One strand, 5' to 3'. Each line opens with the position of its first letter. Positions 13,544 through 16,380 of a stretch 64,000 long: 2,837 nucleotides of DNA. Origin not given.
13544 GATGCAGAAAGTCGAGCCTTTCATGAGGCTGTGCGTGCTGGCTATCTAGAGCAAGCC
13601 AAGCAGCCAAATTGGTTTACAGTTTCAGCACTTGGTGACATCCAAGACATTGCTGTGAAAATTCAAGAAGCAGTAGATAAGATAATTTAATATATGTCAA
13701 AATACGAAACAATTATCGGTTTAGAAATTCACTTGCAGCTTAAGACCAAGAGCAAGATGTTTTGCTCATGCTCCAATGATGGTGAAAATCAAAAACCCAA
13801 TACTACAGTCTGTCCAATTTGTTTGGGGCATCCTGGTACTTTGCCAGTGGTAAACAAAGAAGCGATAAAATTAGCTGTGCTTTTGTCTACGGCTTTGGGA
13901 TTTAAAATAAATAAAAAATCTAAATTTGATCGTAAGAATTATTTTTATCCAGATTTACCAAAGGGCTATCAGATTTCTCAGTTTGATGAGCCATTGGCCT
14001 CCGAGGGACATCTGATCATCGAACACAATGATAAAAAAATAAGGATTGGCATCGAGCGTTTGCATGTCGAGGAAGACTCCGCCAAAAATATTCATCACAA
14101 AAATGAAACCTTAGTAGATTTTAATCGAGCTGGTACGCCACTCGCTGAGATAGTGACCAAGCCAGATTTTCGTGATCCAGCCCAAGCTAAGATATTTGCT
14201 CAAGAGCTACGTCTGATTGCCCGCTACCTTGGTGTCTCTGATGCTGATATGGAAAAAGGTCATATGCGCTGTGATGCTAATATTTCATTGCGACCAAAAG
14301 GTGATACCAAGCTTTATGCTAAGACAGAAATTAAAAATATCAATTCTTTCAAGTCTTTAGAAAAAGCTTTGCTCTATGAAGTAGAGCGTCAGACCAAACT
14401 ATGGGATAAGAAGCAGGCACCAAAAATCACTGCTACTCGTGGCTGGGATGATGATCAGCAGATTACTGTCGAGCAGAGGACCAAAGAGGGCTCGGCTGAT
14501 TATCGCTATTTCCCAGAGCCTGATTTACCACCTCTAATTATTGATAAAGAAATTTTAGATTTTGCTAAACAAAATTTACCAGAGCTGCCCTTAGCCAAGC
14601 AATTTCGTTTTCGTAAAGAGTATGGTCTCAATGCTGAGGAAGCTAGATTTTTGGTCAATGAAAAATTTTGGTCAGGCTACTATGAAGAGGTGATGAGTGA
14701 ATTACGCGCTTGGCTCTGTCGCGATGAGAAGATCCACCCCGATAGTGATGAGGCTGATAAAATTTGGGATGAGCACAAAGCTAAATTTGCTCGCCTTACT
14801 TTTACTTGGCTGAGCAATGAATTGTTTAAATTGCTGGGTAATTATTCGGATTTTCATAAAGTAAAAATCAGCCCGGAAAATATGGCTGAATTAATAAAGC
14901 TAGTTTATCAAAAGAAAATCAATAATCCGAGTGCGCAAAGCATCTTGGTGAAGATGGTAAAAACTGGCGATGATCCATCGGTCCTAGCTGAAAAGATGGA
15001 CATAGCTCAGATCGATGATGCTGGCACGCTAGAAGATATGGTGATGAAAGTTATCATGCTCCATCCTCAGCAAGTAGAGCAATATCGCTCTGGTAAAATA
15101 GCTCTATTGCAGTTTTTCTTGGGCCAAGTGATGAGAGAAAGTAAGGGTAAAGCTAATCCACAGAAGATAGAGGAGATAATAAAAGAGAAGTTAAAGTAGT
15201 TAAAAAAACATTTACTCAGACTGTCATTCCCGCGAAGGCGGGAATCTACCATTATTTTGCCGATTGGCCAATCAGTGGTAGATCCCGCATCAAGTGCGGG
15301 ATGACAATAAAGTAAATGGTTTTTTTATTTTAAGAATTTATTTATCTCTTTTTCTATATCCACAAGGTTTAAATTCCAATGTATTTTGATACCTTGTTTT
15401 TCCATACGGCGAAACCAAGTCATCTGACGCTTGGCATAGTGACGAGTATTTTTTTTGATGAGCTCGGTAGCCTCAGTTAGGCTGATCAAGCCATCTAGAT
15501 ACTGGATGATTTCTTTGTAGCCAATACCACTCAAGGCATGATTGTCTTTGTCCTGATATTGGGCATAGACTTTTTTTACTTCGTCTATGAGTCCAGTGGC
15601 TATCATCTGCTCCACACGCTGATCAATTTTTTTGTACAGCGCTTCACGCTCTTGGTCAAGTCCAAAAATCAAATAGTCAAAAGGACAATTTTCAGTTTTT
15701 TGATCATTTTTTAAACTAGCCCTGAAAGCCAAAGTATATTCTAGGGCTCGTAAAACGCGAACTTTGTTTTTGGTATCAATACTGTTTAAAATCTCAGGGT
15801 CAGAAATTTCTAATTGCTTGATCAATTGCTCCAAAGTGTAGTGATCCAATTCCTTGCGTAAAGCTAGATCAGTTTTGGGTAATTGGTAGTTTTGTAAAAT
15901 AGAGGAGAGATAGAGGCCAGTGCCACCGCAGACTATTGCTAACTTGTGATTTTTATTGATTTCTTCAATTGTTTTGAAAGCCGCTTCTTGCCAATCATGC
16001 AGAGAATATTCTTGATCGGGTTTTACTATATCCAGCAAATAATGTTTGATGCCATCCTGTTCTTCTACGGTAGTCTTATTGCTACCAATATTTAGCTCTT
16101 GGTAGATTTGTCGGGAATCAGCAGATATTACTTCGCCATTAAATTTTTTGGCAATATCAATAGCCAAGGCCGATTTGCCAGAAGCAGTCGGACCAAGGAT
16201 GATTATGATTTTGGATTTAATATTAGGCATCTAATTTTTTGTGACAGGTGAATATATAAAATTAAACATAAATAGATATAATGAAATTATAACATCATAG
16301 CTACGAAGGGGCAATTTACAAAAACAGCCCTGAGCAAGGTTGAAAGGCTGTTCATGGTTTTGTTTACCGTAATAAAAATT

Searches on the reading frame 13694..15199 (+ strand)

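Call 92: search_protein_families(library=pfam, proteins=[window:13694-15199:+], max_evalue=0.001)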
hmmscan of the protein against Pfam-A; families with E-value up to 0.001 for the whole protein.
window:13694-15199:+ (501 aa): 2 families
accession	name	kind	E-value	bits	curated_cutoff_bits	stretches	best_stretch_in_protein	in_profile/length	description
PF02934.20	GatB_N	-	2.7e-117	391.3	23.4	1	7-288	2-276/277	GatB/GatE catalytic domain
PF02637.23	GatB_Yqey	-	1.7e-36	125.8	27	1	366-500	13-148/148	GatB domain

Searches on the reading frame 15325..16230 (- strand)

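Call 59: search_protein_families(library=pfam, proteins=[window:15325-16230:-], max_evalue=0.01)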
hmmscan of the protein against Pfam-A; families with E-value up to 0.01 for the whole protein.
window:15325-16230:- (301 aa): 5 families
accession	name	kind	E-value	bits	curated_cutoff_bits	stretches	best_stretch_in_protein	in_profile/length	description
PF01715.23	IPPT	-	1.8e-78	264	23.6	1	41-275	1-242/243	IPP transferase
PF01745.22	IPT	-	1.9e-12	47.5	20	1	7-67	2-62/233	Isopentenyl transferase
PF02224.24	Cytidylate_kin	-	0.0081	16.3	26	0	10-59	2-49/211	Cytidylate kinase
PF13173.12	AAA_14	-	0.0084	16.5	27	0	6-70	2-59/129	AAA domain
PF20720.3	nSTAND3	-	0.0095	16.1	27.2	0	5-32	16-43/155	Novel STAND NTPase 3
